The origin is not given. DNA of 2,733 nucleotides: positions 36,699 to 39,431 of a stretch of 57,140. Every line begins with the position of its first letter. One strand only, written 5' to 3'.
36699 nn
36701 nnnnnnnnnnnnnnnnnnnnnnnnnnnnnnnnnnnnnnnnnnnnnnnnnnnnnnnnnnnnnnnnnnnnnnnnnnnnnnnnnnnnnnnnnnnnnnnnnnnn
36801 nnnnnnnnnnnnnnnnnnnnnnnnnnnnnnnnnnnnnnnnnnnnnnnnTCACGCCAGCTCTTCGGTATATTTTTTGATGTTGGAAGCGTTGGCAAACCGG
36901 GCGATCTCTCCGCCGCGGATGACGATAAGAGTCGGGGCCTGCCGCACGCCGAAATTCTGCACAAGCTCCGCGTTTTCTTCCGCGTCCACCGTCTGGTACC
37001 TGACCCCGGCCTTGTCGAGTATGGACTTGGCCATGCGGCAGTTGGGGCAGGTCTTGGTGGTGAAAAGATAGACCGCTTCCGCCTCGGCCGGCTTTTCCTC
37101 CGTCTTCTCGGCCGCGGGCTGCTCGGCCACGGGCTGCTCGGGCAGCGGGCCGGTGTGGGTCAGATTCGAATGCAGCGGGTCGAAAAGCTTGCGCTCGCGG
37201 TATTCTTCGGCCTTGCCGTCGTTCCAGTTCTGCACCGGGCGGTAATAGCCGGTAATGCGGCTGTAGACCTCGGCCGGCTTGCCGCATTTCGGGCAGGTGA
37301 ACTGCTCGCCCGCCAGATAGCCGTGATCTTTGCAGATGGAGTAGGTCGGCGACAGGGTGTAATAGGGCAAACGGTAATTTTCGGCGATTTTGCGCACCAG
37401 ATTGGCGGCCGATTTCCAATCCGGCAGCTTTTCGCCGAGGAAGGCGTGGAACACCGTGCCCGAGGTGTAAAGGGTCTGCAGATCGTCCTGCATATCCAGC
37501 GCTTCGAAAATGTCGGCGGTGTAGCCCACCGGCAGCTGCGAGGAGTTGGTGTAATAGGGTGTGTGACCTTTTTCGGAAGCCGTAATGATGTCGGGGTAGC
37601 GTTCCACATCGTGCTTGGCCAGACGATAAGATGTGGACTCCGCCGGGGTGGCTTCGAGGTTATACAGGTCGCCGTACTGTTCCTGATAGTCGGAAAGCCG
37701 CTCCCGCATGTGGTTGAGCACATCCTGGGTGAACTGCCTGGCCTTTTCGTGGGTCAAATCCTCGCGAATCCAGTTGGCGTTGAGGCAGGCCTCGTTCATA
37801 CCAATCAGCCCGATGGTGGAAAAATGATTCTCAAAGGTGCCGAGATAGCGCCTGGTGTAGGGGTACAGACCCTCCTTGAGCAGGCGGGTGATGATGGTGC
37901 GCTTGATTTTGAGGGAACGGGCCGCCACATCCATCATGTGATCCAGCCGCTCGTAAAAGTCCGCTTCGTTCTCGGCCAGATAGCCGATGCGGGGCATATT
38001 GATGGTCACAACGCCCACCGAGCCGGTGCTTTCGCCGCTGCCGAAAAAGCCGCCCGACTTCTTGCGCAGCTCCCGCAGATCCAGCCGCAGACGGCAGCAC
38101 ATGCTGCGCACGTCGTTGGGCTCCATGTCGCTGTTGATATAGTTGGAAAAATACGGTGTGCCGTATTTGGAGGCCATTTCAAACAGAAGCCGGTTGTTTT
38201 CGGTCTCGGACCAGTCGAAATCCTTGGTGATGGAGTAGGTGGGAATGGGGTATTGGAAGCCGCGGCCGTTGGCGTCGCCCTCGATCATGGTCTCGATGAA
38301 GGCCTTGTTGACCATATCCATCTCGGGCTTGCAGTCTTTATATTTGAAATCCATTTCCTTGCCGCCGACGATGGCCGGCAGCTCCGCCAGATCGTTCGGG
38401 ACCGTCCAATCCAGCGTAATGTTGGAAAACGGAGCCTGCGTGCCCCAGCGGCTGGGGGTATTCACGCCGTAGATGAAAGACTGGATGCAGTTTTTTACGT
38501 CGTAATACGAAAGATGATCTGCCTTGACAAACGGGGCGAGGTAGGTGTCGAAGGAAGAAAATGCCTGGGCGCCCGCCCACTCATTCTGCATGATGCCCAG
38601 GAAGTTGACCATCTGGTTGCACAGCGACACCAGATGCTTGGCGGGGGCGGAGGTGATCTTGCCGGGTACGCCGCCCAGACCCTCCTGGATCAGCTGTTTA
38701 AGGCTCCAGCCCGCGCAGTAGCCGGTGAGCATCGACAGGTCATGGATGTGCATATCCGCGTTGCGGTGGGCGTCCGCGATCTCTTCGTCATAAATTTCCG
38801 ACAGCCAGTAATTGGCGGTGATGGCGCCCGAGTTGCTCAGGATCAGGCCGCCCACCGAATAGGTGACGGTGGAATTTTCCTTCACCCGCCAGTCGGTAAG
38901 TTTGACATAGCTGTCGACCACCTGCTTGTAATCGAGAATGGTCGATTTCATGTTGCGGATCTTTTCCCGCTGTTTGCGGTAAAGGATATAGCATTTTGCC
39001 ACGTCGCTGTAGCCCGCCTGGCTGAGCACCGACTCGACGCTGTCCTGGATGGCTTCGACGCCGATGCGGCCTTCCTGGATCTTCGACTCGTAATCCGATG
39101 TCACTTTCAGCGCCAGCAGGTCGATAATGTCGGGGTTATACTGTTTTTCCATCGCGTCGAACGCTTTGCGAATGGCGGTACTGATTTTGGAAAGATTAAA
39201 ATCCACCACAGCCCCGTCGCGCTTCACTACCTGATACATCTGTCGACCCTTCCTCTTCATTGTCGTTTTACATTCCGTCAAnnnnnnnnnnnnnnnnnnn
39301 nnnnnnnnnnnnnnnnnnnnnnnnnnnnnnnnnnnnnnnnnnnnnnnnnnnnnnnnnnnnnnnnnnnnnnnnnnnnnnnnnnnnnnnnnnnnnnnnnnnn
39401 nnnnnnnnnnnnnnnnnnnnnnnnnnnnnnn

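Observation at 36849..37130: Class III ribonucleotide reductase with a fused C-terminal glutaredoxin/NrdH-like domain and no adjacent activase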

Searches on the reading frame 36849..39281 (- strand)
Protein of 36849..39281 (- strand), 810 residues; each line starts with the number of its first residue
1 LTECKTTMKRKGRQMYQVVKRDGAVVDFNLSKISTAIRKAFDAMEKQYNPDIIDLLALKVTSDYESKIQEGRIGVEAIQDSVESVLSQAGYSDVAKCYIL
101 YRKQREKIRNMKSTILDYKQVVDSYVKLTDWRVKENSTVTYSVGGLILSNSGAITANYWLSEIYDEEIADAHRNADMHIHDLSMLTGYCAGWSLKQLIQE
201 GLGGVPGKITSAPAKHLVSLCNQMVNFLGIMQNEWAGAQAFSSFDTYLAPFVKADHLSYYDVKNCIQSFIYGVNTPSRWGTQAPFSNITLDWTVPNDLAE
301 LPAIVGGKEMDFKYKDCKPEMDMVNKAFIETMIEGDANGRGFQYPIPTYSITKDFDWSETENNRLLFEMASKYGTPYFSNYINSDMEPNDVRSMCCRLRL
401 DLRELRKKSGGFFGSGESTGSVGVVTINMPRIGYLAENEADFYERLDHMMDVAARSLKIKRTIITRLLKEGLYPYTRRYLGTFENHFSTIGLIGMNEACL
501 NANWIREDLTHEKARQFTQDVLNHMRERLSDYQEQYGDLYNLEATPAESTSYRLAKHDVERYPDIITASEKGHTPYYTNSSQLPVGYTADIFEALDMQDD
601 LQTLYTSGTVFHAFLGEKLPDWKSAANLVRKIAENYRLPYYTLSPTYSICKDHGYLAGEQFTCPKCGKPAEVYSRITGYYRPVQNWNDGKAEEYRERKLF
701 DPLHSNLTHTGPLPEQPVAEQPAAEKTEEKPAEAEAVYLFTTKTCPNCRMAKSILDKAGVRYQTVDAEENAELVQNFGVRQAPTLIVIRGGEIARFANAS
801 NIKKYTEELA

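Call 3: search_protein_families(library=pfam, proteins=[window:36849-39281:-], max_evalue=0.01)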
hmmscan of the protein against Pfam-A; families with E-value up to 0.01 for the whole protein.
window:36849-39281:- (810 aa): 7 families
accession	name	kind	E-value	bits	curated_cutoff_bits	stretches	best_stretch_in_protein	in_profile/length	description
PF13597.11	NRDD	-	2.4e-189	631.1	26.2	1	135-700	1-562/562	Anaerobic ribonucleoside-triphosphate reductase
PF03477.21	ATP-cone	-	1.7e-20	73.8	25.8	1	17-106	2-87/88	ATP cone domain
PF00462.30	Glutaredoxin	-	5e-10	39.9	22.9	1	737-787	1-55/60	Glutaredoxin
PF00085.26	Thioredoxin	-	1.5e-06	28.6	23.5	1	735-795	20-86/103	Thioredoxin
PF13098.12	Thioredoxin_2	-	0.00096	19.9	27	0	733-795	5-90/104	Thioredoxin-like domain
PF13192.12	Thioredoxin_3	-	0.0062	17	24.8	0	742-787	7-55/76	Thioredoxin domain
PF07282.18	Cas12f1-like_TNB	-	0.0089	16.6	26.3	0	640-668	19-48/60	Cas12f1-like, TNB domain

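Call 4: search_protein_families(library=ncbifam, proteins=[window:36849-39281:-], max_evalue=0.01)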
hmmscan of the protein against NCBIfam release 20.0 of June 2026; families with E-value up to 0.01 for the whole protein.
window:36849-39281:- (810 aa): 27 families (the best 25 are shown)
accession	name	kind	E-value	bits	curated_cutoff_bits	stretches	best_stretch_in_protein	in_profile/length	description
NF006126.0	PRK08270.1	equivalog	0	1140.1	548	1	15-701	2-682/684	ribonucleoside triphosphate reductase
TIGR02487.1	NrdD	equivalog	1.8e-156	522.1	326.35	1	135-698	2-579/581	anaerobic ribonucleoside-triphosphate reductase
NF006358.0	PRK08579.1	equivalog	2.8e-118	395.8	585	2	118-409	9-297/624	anaerobic ribonucleoside triphosphate reductase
NF005497.0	PRK07111.1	equivalog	8.5e-76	255.8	764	3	15-255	2-236/746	anaerobic ribonucleoside triphosphate reductase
NF006127.0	PRK08271.1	equivalog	2.9e-68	230.8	545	1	160-699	91-626/631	anaerobic ribonucleoside-triphosphate reductase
TIGR02827.1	RNR_anaer_Bdell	equivalog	3.9e-55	187.5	568.3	1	161-697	65-594/596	anaerobic ribonucleoside-triphosphate reductase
NF006732.0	PRK09263.1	equivalog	2.5e-53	181.5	657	2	261-698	267-703/712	anaerobic ribonucleoside-triphosphate reductase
NF011292.0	PRK14704.1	equivalog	4.8e-28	98.1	736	2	489-697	405-614/618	anaerobic ribonucleoside triphosphate reductase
NF009028.0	PRK12364.1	equivalog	5.3e-18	64.4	1377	1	17-120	2-106/842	ribonucleoside-diphosphate reductase subunit alpha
NF009029.0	PRK12365.1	equivalog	6.1e-17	60.9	1350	1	8-123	110-232/1046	ribonucleoside-diphosphate reductase subunit alpha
NF005010.0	PRK06406.1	subfamily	3.1e-16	58.8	1125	1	15-115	4-105/771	vitamin B12-dependent ribonucleotide reductase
NF005544.0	PRK07207.1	equivalog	4.3e-16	57.9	965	1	8-115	26-140/965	ribonucleoside-diphosphate reductase subunit alpha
NF006207.0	PRK08332.1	equivalog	1.1e-12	46.1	2400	1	17-121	5-108/1684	vitamin B12-dependent ribonucleotide reductase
TIGR02196.1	GlrX_YruB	hypoth_equivalog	1.7e-07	31.6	88.55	1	737-786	2-55/74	glutaredoxin-like protein, YruB-family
TIGR02200.1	GlrX_actino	hypoth_equivalog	6.8e-06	26.4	89.5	1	738-771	3-36/77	mycoredoxin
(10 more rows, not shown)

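Call 6: search_solved_structures(query=window:36849-39281:-, max_evalue=0.001, show_alignments=2)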
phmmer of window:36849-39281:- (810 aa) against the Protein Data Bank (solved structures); distinct sequences matched with E-value up to 0.001: 10.
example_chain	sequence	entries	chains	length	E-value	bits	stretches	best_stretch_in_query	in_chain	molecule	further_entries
8p23_A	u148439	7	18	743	3.7e-47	164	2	318-697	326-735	Anaerobic ribonucleoside-triphosphate reductase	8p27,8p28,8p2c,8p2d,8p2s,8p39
4coi_A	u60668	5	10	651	1e-40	142.7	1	166-703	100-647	ANAEROBIC RIBONUCLEOSIDE-TRIPHOSPHATE REDUCTASE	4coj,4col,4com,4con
4u3e_A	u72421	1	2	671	1.1e-40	142.5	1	166-703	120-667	Ribonucleoside triphosphate reductase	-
9d3x_A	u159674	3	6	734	8.6e-20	73.5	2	405-679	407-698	Anaerobic ribonucleoside-triphosphate reductase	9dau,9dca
1h78_A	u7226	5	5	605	2.4e-12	48.9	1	406-626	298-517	ANAEROBIC RIBONUCLEOTIDE-TRIPHOSPHATE REDUCTASE LARGE CHAIN | ANAEROBIC RIBONUCLEOTIDE-TRIPHOSPHATE REDUCTASE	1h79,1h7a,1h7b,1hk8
5im3_A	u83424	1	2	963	3.2e-08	35.2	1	16-115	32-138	Ribonucleoside-diphosphate reductase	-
2l6c_A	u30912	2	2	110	1.7e-07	32.8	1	734-797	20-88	Thioredoxin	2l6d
5olk_A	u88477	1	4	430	6.1e-07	31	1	13-109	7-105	Ribonucleoside-diphosphate reductase, beta subunit 1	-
2klx_A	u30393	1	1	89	4.6e-05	24.8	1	731-781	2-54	Glutaredoxin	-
2yn1_A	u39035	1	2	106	0.00074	20.8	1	736-796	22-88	LGPCA THIOREDOXIN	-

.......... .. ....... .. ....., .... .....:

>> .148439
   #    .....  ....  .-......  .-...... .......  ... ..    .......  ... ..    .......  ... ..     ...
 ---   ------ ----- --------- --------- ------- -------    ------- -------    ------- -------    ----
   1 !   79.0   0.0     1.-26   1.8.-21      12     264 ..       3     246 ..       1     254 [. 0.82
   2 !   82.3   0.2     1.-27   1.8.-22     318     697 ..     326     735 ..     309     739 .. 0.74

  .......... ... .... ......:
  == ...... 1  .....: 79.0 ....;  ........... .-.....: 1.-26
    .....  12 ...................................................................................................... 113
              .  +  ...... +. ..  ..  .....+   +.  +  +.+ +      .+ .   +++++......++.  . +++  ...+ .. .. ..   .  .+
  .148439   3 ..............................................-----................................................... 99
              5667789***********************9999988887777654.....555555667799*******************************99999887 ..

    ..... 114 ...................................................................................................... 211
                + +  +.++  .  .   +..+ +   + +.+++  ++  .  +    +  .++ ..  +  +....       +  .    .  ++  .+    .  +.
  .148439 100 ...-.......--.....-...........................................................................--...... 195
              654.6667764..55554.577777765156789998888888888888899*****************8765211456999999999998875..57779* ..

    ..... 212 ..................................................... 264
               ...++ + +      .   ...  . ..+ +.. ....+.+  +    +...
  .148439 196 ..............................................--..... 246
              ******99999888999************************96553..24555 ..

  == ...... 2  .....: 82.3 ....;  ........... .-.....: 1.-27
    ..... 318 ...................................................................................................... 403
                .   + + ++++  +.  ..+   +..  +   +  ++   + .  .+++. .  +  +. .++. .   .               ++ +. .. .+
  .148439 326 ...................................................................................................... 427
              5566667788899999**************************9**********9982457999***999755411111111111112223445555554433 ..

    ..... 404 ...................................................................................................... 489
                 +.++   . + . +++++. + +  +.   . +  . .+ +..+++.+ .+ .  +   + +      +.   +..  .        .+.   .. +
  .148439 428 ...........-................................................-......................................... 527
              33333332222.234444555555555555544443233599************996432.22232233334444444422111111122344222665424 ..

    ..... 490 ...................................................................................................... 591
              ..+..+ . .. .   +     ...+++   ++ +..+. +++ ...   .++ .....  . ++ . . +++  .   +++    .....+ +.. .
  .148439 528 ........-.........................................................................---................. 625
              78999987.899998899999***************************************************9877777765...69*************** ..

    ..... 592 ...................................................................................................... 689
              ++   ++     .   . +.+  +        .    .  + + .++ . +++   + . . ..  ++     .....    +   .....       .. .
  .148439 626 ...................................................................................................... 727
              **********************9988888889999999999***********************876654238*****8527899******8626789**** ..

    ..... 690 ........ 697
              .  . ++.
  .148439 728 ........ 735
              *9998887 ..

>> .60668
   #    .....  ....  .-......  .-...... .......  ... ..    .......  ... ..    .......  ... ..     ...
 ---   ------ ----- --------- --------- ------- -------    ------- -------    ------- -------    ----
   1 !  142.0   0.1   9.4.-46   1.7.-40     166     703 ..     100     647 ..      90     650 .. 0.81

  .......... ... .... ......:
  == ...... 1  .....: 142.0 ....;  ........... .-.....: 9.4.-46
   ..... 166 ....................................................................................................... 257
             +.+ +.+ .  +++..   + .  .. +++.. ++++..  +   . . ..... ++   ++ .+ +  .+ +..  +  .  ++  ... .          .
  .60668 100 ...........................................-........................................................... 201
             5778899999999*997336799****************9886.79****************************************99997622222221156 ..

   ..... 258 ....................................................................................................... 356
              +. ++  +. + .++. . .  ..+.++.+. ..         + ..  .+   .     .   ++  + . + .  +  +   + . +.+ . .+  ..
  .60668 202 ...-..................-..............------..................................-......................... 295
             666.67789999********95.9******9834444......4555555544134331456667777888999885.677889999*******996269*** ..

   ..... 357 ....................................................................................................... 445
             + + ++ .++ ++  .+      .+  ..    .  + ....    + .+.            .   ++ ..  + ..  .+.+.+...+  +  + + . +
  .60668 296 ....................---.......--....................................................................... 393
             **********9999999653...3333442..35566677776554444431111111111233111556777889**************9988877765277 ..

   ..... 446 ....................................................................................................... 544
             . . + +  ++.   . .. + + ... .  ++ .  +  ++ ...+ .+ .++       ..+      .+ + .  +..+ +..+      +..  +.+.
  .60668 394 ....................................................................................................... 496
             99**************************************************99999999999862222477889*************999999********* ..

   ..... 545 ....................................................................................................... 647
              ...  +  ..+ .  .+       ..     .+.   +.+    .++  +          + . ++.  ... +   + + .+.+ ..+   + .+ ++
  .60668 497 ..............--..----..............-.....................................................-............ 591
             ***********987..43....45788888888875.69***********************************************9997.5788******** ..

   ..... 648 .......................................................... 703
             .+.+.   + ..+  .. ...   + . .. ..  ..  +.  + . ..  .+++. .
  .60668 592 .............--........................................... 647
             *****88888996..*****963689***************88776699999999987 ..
